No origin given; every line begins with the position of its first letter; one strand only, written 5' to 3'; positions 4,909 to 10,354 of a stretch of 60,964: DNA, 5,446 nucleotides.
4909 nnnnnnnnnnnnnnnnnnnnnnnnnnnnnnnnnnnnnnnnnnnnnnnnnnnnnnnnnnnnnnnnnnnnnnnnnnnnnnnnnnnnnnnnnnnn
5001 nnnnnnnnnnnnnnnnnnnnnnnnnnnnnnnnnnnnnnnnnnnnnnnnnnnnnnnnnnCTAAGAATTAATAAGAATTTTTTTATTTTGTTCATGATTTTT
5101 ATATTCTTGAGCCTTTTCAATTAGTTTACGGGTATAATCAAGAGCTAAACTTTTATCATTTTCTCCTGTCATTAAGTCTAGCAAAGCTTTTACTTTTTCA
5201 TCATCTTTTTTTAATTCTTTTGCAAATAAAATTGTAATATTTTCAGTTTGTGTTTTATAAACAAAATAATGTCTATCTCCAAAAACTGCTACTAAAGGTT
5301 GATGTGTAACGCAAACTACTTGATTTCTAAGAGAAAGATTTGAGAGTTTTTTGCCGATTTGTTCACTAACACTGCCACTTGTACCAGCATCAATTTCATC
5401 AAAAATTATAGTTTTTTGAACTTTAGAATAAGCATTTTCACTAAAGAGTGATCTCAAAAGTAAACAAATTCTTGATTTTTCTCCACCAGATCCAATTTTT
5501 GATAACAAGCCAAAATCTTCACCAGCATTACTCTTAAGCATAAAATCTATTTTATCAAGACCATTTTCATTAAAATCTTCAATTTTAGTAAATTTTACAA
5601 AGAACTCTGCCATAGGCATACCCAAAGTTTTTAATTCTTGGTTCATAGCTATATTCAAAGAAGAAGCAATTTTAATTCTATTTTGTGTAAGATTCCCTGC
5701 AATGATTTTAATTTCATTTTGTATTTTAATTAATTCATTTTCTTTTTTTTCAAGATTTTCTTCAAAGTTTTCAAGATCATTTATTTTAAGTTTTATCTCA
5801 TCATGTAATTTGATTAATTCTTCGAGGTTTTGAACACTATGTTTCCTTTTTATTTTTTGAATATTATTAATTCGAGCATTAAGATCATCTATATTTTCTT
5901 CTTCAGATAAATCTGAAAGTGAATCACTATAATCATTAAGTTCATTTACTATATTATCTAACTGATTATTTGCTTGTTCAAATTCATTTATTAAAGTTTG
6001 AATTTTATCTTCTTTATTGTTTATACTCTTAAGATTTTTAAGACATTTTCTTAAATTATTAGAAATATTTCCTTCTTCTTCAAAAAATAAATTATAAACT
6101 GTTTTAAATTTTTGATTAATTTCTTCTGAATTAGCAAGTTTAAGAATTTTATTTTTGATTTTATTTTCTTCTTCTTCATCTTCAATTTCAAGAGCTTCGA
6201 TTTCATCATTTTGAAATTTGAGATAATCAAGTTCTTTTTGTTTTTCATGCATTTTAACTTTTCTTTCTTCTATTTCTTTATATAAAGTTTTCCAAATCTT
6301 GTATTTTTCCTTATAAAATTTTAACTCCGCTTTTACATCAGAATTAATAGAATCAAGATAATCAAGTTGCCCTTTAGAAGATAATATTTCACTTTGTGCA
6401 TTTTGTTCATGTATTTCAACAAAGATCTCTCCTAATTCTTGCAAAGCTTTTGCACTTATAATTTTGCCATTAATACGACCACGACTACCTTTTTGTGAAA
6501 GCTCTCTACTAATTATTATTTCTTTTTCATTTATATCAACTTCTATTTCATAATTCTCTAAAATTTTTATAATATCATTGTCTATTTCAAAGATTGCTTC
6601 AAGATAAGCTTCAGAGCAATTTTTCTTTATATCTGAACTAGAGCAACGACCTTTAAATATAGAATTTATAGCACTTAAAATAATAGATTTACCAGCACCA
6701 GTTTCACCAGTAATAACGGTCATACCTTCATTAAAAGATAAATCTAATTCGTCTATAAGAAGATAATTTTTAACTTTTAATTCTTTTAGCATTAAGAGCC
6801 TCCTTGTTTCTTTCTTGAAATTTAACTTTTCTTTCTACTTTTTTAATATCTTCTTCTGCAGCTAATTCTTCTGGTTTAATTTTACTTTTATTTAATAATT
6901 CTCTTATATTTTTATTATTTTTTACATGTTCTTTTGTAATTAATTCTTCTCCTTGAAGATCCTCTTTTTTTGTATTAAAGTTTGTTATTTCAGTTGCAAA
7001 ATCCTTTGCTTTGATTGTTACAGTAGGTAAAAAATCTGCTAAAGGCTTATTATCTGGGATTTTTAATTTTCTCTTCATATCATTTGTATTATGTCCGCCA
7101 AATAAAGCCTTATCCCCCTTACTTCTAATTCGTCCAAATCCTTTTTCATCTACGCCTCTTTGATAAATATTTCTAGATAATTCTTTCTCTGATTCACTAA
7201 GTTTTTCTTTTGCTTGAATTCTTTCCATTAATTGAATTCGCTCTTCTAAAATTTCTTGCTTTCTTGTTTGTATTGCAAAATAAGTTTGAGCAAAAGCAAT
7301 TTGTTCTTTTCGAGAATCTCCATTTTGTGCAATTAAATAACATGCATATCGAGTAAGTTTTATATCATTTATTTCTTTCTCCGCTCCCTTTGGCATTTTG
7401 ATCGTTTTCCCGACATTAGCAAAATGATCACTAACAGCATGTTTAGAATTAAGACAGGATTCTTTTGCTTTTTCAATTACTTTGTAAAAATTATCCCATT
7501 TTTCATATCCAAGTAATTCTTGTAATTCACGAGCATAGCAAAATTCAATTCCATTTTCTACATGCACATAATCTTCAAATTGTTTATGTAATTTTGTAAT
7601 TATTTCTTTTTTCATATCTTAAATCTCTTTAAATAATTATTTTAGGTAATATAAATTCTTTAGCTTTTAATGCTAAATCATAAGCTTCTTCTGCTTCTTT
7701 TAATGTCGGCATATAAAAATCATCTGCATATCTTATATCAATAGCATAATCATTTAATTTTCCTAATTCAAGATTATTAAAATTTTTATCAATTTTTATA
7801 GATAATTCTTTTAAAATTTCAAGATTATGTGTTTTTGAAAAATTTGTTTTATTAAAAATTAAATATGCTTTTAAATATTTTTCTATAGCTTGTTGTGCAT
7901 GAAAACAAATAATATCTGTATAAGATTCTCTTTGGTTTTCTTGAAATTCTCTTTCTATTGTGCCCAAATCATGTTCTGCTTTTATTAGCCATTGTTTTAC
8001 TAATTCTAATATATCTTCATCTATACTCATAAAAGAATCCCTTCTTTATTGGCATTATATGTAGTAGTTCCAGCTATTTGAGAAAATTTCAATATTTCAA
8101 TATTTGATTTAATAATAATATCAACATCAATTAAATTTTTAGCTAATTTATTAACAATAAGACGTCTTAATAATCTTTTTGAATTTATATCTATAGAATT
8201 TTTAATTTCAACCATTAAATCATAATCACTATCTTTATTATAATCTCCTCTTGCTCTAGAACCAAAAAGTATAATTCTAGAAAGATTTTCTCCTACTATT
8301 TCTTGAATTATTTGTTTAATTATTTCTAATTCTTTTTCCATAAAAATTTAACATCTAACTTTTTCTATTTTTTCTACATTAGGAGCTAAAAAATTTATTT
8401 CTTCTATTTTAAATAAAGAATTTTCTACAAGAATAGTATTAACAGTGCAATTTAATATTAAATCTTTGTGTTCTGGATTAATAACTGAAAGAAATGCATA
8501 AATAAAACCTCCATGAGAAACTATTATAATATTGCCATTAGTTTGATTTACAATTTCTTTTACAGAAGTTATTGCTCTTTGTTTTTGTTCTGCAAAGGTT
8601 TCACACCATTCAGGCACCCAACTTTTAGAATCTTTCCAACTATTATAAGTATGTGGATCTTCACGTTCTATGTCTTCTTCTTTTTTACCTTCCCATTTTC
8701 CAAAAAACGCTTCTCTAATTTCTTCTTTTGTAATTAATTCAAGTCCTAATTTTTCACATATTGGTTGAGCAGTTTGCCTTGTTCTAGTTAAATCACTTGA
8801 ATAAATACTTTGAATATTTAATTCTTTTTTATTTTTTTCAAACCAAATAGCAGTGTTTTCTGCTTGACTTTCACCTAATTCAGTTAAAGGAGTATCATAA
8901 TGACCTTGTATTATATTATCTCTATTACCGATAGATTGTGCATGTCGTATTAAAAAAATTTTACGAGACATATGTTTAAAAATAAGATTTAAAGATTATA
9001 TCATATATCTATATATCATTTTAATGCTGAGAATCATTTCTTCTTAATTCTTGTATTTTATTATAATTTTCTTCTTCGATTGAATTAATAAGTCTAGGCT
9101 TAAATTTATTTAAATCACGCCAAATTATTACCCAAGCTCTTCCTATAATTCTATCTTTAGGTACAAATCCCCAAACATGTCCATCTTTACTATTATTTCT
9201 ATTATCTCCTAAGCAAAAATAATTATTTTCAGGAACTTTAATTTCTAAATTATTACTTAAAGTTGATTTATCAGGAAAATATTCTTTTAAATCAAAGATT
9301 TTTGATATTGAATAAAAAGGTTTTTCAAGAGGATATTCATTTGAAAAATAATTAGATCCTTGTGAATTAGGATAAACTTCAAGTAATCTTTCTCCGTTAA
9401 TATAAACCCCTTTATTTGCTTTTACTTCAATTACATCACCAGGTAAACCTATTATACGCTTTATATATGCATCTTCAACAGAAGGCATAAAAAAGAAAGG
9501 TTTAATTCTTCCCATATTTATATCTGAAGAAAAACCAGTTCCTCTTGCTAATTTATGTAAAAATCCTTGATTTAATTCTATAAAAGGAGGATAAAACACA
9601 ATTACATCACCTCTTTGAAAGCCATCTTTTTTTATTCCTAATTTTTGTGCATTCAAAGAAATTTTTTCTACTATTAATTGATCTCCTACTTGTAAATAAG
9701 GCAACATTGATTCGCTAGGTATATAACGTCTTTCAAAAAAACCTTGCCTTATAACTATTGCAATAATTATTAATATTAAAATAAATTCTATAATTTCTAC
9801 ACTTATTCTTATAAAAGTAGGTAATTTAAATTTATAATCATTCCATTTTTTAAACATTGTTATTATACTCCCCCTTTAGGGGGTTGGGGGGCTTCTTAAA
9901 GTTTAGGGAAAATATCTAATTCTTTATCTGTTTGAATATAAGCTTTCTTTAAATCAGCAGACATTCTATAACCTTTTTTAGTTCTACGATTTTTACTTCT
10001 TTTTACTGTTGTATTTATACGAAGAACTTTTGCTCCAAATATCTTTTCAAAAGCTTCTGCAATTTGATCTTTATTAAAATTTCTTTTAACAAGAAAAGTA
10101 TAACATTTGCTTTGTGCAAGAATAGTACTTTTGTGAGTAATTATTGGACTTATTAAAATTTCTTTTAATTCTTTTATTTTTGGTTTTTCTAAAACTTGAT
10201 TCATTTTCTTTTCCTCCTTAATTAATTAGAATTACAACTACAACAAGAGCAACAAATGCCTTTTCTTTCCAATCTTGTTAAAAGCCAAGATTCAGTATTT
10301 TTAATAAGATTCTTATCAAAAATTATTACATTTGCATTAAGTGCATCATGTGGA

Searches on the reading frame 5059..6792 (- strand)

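Call 41: search_protein_families(library=pfam, proteins=[window:5059-6792:-], max_evalue=0.0001)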
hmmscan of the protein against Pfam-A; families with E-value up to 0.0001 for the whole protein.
window:5059-6792:- (577 aa): 2 families
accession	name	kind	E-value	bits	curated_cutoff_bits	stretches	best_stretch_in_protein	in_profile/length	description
PF13476.12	AAA_23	-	1.7e-12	48.9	27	1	5-219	2-196/201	AAA domain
PF13555.12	AAA_29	-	1.3e-05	25.3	27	1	2-48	1-48/61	P-loop containing region of AAA domain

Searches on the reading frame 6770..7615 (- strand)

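Call 41: search_protein_families(library=pfam, proteins=[window:6770-7615:-], max_evalue=0.0001)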
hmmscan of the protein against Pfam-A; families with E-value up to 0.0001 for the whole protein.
window:6770-7615:- (281 aa): 1 family
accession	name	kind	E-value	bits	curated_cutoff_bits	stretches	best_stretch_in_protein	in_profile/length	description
PF02498.22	Bro-N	-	3.4e-10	40.8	25.6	1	19-112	5-94/96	BRO family, N-terminal domain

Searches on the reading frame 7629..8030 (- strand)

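Call 41: search_protein_families(library=pfam, proteins=[window:7629-8030:-], max_evalue=0.0001)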
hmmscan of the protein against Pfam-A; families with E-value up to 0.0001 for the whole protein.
window:7629-8030:- (133 aa): 1 family
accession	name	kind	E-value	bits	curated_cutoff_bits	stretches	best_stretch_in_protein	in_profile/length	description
PF05168.19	HEPN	-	3.9e-20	72.6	22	1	11-122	1-109/117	HEPN domain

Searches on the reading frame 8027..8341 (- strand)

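Call 41: search_protein_families(library=pfam, proteins=[window:8027-8341:-], max_evalue=0.0001)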
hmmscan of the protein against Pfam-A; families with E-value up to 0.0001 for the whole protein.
window:8027-8341:- (104 aa): 3 families
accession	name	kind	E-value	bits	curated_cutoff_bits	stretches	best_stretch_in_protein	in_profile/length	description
PF01909.29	NTP_transf_2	-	1.1e-11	45.4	21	1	6-83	2-79/93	Nucleotidyltransferase domain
PF18765.7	Polbeta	-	2.2e-10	41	26.9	1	10-103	5-86/93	Polymerase beta, Nucleotidyltransferase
PF22600.2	MTPAP-like_central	-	6.9e-05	23.4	27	1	8-88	29-111/139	Poly(A) RNA polymerase, mitochondrial-like, central palm domain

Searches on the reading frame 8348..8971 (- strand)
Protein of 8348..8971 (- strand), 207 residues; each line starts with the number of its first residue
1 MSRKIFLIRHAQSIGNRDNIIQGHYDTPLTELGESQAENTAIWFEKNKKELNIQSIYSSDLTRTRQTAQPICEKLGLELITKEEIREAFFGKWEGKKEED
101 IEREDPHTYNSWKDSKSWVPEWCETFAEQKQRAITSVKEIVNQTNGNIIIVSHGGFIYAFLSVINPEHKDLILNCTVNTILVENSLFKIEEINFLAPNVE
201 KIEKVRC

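Call 41: search_protein_families(library=pfam, proteins=[window:8348-8971:-], max_evalue=0.0001)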
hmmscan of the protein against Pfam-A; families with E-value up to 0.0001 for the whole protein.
window:8348-8971:- (207 aa): 1 family
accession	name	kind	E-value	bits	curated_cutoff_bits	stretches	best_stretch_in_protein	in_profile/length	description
PF00300.27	His_Phos_1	-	5.2e-45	153.9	21.7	1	5-193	1-192/194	Histidine phosphatase superfamily (branch 1)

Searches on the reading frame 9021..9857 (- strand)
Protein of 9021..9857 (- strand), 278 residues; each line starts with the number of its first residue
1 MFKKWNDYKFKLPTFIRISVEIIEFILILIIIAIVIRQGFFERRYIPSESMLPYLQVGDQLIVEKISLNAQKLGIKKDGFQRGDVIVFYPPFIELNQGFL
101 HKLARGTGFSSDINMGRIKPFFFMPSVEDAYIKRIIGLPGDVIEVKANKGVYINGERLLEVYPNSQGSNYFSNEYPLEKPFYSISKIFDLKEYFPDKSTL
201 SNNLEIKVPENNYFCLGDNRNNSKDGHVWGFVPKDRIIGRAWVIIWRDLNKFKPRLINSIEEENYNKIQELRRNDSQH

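Call 22: search_protein_families(library=pfam, proteins=[window:9021-9857:-])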
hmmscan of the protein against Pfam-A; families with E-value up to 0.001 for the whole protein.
window:9021-9857:- (278 aa): 1 family
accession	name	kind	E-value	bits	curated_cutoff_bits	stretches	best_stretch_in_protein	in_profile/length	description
PF10502.14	Peptidase_S26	-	5.4e-42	144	22.9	1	20-246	2-168/168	Signal peptidase, peptidase S26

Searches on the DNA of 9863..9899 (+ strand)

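Call 29: search_dna_similar(query=window:9863-9899:+, collection=plasmids, mode=distant, max_evalue=10, max_rows=40)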
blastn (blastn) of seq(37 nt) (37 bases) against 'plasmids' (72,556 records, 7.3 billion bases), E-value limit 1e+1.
No match.

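Call 30: search_dna_similar(query=window:9863-9899:+, collection=phages, mode=distant, max_evalue=10, max_rows=40)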
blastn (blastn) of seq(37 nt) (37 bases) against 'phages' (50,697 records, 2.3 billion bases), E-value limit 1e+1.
Records with a match: 6; places in all: 6; records where one place covers at least 80% of the query: 0.
Best place of each record, by identity: >=99% 1; 90-95% 3; 80-90% 2.
By first word of the organism name: bajarodmic 4; Pseudomonas 1; Bacteriophage 1.
By host as written in the record: - 5; Pseudomonas aeruginosa 1.
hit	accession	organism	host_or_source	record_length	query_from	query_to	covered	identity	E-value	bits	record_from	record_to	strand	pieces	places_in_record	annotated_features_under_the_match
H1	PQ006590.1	bajarodmic virus 85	Neotoma bryanti feces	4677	6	32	73%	88.9%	5e-1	37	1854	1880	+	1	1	none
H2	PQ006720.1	bajarodmic virus 85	Neotoma bryanti feces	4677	6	32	73%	88.9%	5e-1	37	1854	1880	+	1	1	none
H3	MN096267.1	Pseudomonas phage vB_PaS_IME307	Pseudomonas aeruginosa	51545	5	29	68%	92.0%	2e+0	34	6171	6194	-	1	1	hypothetical protein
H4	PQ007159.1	bajarodmic virus 909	Neotoma bryanti feces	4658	6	29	65%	91.7%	5e-1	36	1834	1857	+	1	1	none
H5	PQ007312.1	bajarodmic virus 1041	Neotoma bryanti feces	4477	6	29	65%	91.7%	5e-1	36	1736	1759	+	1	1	none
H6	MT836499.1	Bacteriophage sp.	human fecal samples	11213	4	21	49%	100.0%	2e+0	34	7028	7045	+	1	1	record has no annotation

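Call 31: get_annotated_region(hit=H1, flank=2500)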
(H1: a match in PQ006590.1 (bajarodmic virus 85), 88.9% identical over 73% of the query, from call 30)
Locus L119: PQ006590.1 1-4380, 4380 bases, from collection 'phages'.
description: Bajarodmic virus 85 isolate BGG_05_159, complete genome.
organism: bajarodmic virus 85 (NCBI taxid 3343707)
taxonomy: Viruses; Monodnaviria; Sangervirae; Phixviricota; Malgrandaviricetes; Petitvirales; Microviridae; Microvirus
host: -; source: Neotoma bryanti feces; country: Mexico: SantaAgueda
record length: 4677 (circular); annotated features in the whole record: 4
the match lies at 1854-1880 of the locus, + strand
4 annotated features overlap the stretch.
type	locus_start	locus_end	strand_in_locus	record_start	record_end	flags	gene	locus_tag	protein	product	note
CDS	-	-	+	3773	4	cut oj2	-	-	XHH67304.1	replication initiator protein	-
CDS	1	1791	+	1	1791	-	-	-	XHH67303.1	major capsid protein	-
CDS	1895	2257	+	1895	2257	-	-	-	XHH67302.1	hypothetical protein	-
CDS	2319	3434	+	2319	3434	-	-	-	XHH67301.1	DNA pilot protein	-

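Call 37: search_rna_families(sources=[L005, L007, L010, L011, L017, L023, L027, L038, L056, L073, L076, L077, L085, L090, L113, L116, L119, L070], threshold=gathering)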
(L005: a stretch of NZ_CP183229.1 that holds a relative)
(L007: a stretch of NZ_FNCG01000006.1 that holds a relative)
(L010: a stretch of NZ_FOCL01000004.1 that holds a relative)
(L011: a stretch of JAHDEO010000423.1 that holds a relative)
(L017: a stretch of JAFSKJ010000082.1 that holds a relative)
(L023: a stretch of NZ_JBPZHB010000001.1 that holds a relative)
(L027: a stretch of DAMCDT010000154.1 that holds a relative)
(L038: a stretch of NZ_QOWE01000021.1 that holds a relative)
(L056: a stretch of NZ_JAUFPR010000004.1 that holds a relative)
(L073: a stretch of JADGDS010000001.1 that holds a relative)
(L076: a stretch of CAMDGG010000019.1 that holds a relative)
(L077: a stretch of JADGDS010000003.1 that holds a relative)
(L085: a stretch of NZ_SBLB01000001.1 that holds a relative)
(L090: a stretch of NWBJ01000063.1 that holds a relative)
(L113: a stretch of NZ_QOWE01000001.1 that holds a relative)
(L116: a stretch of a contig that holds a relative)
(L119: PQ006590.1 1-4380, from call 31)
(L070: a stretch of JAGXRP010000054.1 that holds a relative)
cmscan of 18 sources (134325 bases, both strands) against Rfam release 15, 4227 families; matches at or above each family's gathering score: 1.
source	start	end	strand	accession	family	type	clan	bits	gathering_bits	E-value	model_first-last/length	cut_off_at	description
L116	4317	4387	-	RF00005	tRNA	Gene; tRNA;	CL00001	62.4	29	8.3e-11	1-71/71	no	tRNA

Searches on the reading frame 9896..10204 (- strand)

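Call 22: search_protein_families(library=pfam, proteins=[window:9896-10204:-])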
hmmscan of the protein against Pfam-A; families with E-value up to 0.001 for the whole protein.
window:9896-10204:- (102 aa): 1 family
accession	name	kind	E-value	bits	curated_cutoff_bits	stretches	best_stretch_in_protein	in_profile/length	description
PF00276.25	Ribosomal_L23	-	1.4e-20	73.9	30.8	1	16-92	2-78/86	Ribosomal protein L23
